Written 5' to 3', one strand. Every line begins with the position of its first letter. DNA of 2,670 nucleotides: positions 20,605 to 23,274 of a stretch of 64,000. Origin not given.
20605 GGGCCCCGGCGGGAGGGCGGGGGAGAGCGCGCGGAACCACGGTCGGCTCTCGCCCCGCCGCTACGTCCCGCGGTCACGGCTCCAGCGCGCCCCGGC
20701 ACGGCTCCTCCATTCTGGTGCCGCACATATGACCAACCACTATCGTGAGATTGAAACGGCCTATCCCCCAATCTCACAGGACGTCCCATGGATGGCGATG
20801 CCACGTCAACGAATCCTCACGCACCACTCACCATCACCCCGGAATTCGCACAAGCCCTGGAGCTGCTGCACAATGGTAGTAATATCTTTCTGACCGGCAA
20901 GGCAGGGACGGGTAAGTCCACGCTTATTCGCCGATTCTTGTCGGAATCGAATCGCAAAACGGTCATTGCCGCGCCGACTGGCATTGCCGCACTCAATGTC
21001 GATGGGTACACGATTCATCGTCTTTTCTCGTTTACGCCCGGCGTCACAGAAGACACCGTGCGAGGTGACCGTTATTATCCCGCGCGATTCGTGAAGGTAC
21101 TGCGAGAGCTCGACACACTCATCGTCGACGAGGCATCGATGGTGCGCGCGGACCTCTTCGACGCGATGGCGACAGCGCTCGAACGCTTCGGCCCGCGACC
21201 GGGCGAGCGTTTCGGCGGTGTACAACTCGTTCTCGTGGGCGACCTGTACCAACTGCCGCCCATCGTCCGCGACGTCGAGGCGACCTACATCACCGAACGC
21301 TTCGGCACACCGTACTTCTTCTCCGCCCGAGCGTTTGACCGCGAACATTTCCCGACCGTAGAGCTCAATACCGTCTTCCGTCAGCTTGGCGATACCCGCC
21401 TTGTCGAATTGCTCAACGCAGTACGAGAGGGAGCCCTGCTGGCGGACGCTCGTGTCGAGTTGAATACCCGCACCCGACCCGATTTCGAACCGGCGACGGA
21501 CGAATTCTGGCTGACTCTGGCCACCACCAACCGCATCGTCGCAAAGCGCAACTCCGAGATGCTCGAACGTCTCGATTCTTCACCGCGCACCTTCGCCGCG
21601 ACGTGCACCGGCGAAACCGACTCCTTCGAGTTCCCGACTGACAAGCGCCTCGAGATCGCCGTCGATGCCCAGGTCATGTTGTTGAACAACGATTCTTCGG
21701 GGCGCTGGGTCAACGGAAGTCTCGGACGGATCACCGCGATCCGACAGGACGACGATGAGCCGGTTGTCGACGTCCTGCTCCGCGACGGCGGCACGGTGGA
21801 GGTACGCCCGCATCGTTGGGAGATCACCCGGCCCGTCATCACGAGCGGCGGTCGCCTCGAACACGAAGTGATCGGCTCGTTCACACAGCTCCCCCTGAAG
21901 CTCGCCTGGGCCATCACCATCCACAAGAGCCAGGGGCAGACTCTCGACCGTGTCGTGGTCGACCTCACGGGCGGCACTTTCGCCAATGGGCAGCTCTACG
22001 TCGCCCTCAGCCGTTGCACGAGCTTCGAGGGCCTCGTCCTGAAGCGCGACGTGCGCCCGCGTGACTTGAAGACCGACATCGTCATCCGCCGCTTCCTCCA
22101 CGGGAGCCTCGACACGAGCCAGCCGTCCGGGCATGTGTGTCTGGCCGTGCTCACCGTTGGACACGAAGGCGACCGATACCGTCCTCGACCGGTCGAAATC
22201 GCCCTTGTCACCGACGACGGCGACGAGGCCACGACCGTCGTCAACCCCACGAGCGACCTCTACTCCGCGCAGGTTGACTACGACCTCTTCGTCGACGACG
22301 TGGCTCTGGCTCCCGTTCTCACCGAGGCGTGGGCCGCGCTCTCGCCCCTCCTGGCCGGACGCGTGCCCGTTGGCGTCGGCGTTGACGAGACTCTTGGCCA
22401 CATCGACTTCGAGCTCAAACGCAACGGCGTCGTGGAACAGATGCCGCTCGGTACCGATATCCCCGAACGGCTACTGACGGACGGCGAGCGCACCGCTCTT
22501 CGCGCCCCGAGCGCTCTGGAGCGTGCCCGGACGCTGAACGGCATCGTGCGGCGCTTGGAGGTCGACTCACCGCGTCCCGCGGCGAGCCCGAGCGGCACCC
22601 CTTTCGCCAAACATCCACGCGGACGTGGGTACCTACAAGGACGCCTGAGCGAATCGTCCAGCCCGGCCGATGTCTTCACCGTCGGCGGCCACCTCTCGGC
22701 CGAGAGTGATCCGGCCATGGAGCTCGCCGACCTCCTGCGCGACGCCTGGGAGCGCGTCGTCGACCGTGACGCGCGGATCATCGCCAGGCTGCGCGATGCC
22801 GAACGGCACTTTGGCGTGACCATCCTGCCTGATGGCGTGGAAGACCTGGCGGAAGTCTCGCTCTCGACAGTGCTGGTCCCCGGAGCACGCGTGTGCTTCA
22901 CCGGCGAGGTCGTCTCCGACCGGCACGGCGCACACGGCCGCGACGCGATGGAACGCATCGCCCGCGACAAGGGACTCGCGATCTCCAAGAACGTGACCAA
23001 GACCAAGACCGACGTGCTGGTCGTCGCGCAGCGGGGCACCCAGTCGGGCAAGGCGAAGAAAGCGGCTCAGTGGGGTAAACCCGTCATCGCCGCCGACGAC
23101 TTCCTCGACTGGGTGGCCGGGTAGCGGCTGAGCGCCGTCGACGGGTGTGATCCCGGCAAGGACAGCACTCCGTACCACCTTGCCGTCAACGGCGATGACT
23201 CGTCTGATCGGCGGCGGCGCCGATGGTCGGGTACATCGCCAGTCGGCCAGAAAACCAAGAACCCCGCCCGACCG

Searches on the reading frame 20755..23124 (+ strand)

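Call 59: search_protein_families(library=pfam, proteins=[window:20755-23124:+], max_evalue=0.001)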
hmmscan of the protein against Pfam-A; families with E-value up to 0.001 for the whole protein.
window:20755-23124:+ (789 aa): 9 families
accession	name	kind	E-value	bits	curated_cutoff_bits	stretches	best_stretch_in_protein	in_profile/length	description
PF05970.20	PIF1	-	1.1e-22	81.2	25.9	1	39-213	20-192/223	PIF1-like helicase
PF13245.12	AAA_19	-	6.5e-13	49.5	25.1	1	34-170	4-132/134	AAA domain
PF13604.12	AAA_30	-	1.3e-12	48.3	27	1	38-227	14-172/191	AAA domain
PF02689.20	Herpes_Helicase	-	7e-08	31.4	27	1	386-430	732-777/808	Helicase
PF13401.12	AAA_22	-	3.7e-07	31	27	1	41-163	5-123/130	AAA domain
PF01443.25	Viral_helicase1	-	9.2e-07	29.3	21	0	46-133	3-74/228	Viral superfamily 1 RNA helicase core domain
PF13191.12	AAA_16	-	1.4e-06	29.4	32.6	1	38-146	19-128/167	AAA ATPase domain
PF13538.12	UvrD_C_2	-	1.6e-05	25.1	27.4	1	383-420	1-44/52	UvrD-like helicase C-terminal domain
PF13479.12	AAA_24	-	5.7e-05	23.5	27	1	43-146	4-92/195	AAA domain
